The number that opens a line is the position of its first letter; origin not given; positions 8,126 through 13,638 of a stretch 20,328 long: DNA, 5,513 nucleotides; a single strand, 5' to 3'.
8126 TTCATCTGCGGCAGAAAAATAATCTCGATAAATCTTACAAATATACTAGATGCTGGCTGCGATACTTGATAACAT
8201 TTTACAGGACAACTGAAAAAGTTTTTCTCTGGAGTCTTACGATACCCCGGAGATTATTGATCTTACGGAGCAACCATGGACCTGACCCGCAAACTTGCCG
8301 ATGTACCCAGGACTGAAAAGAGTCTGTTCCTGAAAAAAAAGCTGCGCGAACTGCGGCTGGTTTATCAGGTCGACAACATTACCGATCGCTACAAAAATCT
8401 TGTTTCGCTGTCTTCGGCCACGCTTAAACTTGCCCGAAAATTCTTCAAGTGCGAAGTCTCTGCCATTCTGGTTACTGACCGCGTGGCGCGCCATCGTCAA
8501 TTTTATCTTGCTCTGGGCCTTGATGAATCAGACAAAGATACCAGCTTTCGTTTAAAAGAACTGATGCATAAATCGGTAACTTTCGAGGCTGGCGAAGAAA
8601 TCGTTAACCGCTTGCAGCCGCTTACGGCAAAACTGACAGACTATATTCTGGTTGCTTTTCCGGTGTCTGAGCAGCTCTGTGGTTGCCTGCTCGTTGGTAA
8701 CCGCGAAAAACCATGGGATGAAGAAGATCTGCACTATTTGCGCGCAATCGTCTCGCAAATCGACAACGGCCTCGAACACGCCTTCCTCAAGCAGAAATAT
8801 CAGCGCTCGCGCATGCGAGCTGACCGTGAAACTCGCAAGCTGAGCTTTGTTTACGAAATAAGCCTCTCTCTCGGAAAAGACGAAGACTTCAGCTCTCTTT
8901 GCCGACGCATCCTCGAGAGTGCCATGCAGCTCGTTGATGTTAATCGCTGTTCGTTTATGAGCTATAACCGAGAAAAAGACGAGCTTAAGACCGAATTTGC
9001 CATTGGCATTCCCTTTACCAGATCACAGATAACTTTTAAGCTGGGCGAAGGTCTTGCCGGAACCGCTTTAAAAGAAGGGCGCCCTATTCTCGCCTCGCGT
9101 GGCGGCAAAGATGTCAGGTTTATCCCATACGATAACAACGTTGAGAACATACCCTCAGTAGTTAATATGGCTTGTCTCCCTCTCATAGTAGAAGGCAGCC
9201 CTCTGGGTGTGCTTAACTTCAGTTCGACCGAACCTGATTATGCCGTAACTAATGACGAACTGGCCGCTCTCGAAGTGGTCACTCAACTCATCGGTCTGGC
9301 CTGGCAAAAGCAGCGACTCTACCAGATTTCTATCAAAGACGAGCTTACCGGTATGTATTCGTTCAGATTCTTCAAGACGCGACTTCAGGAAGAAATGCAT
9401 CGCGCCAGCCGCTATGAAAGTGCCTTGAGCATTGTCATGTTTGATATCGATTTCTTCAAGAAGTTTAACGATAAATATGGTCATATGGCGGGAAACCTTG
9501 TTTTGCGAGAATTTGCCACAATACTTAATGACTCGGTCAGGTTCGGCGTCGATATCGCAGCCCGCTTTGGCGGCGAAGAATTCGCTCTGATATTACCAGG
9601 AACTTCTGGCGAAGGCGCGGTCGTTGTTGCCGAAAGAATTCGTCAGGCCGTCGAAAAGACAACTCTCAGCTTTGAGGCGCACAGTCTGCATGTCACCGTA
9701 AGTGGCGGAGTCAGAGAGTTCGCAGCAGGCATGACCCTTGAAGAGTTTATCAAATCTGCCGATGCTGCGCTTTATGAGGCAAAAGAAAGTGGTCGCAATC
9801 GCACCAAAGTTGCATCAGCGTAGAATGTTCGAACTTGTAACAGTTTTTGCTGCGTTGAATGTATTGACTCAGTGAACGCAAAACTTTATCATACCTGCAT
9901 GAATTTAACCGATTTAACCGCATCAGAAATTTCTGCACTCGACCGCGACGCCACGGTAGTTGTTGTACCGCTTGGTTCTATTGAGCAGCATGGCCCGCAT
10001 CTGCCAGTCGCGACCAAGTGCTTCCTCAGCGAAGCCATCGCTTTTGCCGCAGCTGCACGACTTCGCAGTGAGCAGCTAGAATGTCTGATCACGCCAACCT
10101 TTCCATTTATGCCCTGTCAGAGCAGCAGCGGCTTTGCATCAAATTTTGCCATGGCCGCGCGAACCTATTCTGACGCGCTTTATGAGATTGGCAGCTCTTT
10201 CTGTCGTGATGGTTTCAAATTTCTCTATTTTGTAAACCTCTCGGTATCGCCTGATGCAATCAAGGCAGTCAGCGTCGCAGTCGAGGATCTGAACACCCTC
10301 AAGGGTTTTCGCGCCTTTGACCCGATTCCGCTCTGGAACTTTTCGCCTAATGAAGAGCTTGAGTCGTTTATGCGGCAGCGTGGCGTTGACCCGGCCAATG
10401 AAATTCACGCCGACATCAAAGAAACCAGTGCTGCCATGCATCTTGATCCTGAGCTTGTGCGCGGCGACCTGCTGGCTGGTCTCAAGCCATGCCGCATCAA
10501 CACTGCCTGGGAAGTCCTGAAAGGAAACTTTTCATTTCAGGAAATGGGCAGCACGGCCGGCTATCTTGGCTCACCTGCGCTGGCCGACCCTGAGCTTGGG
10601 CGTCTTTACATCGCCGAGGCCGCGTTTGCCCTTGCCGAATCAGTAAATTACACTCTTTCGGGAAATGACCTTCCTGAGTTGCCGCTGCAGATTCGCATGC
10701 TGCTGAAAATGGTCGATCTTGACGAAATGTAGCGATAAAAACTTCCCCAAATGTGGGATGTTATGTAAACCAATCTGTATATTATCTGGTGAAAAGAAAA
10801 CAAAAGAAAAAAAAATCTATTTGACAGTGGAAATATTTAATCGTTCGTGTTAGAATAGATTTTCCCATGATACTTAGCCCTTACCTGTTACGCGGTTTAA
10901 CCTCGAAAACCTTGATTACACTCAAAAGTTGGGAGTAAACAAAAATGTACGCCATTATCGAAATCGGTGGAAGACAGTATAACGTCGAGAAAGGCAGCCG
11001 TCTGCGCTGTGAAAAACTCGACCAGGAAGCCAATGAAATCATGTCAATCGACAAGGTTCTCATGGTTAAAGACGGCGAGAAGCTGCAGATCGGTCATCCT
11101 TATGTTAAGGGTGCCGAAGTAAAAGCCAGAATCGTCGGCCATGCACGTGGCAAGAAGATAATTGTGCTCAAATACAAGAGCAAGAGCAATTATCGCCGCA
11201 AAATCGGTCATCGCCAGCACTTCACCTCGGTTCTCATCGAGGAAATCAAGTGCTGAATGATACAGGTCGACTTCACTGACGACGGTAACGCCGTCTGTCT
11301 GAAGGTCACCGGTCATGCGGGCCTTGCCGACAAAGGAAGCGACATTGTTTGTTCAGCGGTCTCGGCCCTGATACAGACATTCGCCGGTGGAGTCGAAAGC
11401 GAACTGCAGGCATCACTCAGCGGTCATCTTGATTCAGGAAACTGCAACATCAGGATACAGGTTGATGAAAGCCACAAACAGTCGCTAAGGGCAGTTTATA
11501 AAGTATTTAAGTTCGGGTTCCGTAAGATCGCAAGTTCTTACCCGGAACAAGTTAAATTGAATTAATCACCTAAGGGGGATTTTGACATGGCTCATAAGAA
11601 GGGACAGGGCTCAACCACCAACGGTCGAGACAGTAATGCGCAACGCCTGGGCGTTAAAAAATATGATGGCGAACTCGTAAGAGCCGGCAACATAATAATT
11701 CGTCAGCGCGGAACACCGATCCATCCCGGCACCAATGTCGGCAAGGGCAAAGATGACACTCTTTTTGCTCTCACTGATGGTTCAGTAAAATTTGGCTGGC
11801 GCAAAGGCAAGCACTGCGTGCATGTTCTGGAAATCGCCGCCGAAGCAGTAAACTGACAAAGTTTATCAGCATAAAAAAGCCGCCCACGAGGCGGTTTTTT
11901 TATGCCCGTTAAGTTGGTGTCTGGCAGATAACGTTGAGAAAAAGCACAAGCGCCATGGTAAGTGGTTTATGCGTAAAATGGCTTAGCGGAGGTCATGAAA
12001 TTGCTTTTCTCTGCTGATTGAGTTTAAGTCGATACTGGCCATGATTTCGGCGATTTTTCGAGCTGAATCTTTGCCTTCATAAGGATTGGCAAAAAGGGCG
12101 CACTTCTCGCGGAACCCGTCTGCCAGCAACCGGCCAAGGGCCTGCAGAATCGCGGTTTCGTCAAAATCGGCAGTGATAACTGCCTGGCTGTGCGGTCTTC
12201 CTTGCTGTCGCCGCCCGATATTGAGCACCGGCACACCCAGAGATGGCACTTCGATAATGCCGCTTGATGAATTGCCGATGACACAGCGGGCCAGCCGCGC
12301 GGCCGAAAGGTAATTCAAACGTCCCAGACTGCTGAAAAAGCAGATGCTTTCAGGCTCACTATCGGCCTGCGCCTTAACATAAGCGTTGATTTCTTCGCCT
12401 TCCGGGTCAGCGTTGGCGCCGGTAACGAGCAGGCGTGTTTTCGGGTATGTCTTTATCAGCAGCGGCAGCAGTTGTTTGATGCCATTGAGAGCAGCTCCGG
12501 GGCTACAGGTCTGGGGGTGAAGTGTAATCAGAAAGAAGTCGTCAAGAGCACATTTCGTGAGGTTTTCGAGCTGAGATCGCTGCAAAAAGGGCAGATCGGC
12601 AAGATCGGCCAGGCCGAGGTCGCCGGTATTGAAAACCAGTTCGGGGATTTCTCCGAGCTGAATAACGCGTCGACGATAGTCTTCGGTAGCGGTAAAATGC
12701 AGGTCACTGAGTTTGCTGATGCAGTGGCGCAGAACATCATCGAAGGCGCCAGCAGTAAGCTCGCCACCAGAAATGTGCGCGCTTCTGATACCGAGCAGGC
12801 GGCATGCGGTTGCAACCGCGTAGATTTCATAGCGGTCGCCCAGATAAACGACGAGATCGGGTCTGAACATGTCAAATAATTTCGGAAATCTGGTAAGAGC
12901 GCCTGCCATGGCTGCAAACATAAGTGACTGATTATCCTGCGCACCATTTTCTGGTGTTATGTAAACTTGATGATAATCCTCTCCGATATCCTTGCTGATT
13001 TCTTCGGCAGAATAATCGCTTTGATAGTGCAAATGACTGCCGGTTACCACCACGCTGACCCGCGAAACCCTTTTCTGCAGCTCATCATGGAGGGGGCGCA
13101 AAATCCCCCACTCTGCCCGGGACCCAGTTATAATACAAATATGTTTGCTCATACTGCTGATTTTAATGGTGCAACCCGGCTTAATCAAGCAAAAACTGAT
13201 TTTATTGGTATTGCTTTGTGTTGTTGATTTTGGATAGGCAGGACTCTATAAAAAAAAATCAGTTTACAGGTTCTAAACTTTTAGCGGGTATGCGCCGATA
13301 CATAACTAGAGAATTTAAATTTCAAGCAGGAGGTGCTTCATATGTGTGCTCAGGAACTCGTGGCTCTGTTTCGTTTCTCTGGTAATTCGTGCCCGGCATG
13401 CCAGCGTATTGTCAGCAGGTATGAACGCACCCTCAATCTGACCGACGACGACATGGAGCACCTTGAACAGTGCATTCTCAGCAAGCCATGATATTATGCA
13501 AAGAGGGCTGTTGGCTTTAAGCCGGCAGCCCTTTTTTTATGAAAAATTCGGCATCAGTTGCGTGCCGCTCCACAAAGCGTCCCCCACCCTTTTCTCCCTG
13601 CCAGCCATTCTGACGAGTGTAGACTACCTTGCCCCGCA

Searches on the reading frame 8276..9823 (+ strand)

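Call 6: search_protein_families(library=pfam, proteins=[window:8276-9823:+])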
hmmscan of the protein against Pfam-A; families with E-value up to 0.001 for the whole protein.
window:8276-9823:+ (515 aa): 4 families
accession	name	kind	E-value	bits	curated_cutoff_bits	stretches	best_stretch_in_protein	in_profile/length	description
PF00990.26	GGDEF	-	8.3e-42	143.1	23.8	1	354-509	3-161/161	Diguanylate cyclase, GGDEF domain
PF01590.32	GAF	-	7.4e-20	72.3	22.4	1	205-342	2-132/133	GAF domain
PF13185.12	GAF_2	-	2.6e-18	67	28.6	1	203-343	2-135/136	GAF domain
PF13492.12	GAF_3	-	1.1e-09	39.2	27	1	212-342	9-126/129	GAF domain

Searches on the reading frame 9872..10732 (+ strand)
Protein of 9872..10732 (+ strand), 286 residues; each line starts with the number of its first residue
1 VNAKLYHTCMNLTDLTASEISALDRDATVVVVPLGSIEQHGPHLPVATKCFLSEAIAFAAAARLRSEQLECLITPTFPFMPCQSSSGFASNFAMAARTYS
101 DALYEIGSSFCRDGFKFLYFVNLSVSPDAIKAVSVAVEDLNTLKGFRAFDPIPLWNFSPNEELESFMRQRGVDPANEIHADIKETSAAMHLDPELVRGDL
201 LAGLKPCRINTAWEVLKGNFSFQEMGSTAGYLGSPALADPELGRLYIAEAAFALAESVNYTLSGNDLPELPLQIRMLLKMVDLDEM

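Call 6: search_protein_families(library=pfam, proteins=[window:9872-10732:+])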
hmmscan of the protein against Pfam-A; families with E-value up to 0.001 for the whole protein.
window:9872-10732:+ (286 aa): 1 family
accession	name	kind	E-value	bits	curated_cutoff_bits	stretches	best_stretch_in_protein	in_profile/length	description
PF02633.19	Creatininase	-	6.6e-40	137.4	31.3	1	14-257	2-237/238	Creatinine amidohydrolase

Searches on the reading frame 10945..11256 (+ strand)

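Call 10: search_protein_families(library=pfam, proteins=[window:10945-11256:+], max_evalue=1)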
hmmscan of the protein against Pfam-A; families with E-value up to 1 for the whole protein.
window:10945-11256:+ (103 aa): 1 family
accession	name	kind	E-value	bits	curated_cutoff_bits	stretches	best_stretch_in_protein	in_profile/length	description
PF00829.26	Ribosomal_L21p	-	6.7e-37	126.2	27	1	1-101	1-99/99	Ribosomal prokaryotic L21 protein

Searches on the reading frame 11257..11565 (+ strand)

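Call 10: search_protein_families(library=pfam, proteins=[window:11257-11565:+], max_evalue=1)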
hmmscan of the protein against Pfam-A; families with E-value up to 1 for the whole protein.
window:11257-11565:+ (102 aa): 2 families
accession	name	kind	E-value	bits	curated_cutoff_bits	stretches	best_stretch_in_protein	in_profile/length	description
PF04327.17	Peptidase_Prp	-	1e-19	71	27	1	1-100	1-90/90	Cysteine protease Prp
PF02913.24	FAD-oxidase_C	-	0.12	12.5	21.2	1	35-86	147-192/248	FAD linked oxidases, C-terminal domain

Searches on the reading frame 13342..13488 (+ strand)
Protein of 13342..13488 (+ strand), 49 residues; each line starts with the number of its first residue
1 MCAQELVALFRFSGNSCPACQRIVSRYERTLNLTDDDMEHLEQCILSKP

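Call 59: search_protein_families(library=pfam, proteins=[window:13342-13488:+], max_evalue=10)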
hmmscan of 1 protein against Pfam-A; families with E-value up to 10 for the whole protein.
seq(49 aa): 0 families

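Call 60: search_protein_families(library=ncbifam, proteins=[window:13342-13488:+], max_evalue=10)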
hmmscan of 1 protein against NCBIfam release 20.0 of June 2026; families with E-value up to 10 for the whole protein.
seq(49 aa): 2 families
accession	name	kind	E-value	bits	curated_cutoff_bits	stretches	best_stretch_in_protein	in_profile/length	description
NF009143.0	PRK12495.1-4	equivalog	0.083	13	372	1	8-39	51-83/244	hypothetical protein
NF001540.0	PRK00366.1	equivalog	0.15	10.8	345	1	14-43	272-301/364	flavodoxin-dependent (E)-4-hydroxy-3-methylbut-2-enyl-diphosphate synthase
